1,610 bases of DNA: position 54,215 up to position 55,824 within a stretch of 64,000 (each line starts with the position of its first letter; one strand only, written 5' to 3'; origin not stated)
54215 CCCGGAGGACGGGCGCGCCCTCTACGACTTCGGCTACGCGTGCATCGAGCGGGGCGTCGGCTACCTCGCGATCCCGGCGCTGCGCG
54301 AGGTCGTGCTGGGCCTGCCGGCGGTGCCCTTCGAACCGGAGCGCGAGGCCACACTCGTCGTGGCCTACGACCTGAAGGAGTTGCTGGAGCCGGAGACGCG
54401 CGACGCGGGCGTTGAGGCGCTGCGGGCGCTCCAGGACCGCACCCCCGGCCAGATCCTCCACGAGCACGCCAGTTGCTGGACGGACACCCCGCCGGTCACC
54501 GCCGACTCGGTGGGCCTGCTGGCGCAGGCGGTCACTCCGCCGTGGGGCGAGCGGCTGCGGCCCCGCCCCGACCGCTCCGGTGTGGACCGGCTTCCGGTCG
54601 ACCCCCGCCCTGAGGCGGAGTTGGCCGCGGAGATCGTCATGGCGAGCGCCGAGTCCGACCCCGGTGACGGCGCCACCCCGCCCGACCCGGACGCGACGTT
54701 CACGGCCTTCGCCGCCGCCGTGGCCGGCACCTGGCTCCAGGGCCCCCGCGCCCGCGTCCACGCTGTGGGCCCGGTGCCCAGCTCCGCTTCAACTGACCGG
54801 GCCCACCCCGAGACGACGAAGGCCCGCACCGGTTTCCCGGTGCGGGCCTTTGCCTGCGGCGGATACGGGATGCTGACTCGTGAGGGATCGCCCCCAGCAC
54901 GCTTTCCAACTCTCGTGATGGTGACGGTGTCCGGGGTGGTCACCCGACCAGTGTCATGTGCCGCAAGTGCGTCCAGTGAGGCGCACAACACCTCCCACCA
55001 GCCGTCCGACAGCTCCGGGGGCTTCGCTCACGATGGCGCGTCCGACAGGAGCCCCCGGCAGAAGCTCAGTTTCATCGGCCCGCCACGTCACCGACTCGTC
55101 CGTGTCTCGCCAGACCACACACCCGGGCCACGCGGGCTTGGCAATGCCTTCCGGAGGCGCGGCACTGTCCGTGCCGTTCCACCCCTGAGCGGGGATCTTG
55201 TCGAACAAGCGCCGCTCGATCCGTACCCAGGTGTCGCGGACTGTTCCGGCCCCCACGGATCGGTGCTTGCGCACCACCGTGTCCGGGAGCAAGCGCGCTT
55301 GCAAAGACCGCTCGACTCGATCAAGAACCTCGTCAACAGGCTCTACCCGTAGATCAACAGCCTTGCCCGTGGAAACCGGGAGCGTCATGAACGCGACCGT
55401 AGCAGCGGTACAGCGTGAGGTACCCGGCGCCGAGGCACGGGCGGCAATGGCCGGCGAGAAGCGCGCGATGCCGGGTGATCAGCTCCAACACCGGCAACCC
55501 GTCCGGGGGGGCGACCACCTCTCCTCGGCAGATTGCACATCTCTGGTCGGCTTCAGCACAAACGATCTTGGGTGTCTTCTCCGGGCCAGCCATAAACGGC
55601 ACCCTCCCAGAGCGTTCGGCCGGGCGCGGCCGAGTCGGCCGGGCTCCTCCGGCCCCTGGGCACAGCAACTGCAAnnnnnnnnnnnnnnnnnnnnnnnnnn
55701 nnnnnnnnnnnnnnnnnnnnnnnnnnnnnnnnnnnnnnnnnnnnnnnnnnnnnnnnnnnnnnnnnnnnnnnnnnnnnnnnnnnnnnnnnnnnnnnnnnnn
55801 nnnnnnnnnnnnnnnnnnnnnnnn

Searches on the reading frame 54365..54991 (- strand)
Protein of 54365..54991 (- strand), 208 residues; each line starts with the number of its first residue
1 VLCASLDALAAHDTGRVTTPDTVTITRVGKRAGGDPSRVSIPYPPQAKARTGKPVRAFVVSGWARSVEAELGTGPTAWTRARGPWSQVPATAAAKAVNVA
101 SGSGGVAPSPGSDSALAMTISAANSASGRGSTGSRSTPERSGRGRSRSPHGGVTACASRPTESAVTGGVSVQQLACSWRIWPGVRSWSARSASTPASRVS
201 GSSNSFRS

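Call 8: search_protein_families(library=pfam, proteins=[window:54365-54991:-], max_evalue=0.01)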
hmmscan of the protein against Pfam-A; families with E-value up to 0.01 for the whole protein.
window:54365-54991:- (208 aa): 0 families

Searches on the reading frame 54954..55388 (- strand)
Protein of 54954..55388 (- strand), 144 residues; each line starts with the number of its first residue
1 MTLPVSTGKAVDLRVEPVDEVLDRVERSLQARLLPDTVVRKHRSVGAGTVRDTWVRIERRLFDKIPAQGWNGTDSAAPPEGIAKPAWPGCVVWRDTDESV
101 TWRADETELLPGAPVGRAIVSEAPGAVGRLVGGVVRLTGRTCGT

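Call 8: search_protein_families(library=pfam, proteins=[window:54954-55388:-], max_evalue=0.01)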
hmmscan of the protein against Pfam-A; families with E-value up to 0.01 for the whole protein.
window:54954-55388:- (144 aa): 0 families

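Call 19: find_homologous_proteins(query=window:54954-55388:-)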
Query window:54954-55388:- (144 aa): 38 proteins with E <= 0.001 among 264 candidates.
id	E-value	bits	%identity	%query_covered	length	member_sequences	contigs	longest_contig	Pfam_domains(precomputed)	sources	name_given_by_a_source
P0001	1.1e-49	186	71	86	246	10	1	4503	-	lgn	-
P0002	3.7e-49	184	71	86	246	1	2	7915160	-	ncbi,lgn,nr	ncbi:hypothetical protein STPH1_3083 [Streptomyces sp. OM5714]|nr:hypothetical protein STPH1_3083 [S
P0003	5.1e-48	181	73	86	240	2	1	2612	-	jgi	jgi:hypothetical protein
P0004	2.2e-47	178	62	100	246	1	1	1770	-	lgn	-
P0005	6.2e-47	177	69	86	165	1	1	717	-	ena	-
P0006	6.6e-46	174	71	86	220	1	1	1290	-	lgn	-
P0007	1.2e-45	173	69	86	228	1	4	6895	-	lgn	-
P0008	2.0e-44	169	69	86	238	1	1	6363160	-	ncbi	ncbi:hypothetical protein GCM10020000_24960 [Streptomyces olivoverticillatus]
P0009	4.4e-39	152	67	79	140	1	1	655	-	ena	-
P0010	1.0e-38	150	57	97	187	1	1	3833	-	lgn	-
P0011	1.2e-38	150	68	86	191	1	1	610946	-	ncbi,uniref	ncbi:hypothetical protein ACFYY8_07665 [Streptosporangium sp. NPDC001559]|uniref:hypothetical protei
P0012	7.0e-37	144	66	78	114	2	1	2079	-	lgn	-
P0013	1.5e-36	143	58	87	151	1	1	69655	-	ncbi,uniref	ncbi:hypothetical protein [Streptomyces sp. BE20]|uniref:hypothetical protein n=1 Tax=Streptomyces s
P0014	2.3e-35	139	76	60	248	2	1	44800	-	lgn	-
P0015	1.3e-34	137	78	60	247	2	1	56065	-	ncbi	-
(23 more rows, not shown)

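Call 20: find_encoding_contigs(protein=P0002, flank=10000, max_places=3)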
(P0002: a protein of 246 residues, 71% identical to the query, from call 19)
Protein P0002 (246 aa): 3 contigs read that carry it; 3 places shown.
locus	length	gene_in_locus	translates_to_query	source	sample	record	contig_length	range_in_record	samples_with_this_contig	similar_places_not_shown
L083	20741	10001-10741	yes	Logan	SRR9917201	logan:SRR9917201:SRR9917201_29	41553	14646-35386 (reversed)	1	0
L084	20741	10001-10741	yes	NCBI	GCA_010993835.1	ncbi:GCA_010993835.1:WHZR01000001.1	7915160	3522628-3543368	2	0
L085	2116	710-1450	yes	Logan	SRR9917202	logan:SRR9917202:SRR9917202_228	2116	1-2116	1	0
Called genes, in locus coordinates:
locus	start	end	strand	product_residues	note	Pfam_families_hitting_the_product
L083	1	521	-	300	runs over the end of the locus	PF04672:Methyltransf_19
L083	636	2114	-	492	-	-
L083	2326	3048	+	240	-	PF14016:DUF4232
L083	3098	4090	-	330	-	PF00490:ALAD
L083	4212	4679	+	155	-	-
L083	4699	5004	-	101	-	-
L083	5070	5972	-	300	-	PF04075:F420H2_quin_red, PF01814:Hemerythrin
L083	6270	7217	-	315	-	PF08240:ADH_N, PF00107:ADH_zinc_N, PF13602:ADH_zinc_N_2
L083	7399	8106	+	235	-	PF00440:TetR_N, PF21597:TetR_C_43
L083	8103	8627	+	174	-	-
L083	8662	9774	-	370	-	-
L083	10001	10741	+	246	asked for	-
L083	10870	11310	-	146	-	PF13581:HATPase_c_2 (weak)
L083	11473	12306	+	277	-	PF01381:HTH_3, PF13560:HTH_31, PF19054:DUF5753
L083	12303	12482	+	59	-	PF04149:DUF397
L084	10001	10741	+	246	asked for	-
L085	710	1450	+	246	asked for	-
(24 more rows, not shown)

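Call 21: find_encoding_contigs(protein=P0008, flank=10000, max_places=3)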
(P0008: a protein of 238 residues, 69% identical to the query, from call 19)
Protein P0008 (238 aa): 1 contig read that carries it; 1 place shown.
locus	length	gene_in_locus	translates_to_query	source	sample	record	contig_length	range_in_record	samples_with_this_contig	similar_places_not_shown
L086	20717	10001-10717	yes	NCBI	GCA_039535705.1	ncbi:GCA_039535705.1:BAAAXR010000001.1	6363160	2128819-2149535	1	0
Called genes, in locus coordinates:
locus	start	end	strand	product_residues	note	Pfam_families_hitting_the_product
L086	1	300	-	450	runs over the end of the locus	PF00375:SDF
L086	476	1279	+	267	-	PF17203:sCache_3_2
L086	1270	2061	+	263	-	PF02518:HATPase_c, PF14501:HATPase_c_5 (weak)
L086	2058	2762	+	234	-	PF00072:Response_reg, PF20714:HTH_64 (weak)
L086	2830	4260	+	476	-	PF01547:SBP_bac_1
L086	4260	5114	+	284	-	PF00528:BPD_transp_1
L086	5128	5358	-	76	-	-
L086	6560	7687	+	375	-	PF00144:Beta-lactamase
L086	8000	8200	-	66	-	-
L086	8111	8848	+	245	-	PF00296:Bac_luciferase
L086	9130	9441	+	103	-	-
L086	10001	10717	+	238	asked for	-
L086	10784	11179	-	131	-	-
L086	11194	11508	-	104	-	PF13581:HATPase_c_2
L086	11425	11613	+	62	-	-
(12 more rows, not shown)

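Call 73: search_protein_families(library=ncbifam, proteins=[P0001, P0014], max_evalue=0.001)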
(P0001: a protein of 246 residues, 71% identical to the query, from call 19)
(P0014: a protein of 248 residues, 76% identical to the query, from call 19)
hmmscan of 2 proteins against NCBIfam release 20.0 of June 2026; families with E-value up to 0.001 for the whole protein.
P0001 (246 aa): 0 families

P0014 (248 aa): 0 families

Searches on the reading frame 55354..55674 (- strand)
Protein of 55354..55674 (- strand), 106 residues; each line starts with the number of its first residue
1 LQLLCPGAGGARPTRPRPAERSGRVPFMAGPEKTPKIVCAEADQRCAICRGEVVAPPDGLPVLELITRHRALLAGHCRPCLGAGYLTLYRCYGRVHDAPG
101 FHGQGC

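Call 8: search_protein_families(library=pfam, proteins=[window:55354-55674:-], max_evalue=0.01)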
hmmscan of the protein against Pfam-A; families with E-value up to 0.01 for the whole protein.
window:55354-55674:- (106 aa): 0 families

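Call 73: search_protein_families(library=ncbifam, proteins=[window:55354-55674:-], max_evalue=0.001)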
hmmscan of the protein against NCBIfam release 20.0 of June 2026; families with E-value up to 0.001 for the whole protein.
window:55354-55674:- (106 aa): 0 families

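Call 77: search_protein_representatives(protein=window:55354-55674:-)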
Query: 106 residues. Proteins with E-value up to 0.001 (for the whole library): 0; up to 1e-10: 0; up to 1e-30: 0. The best 0 are listed.
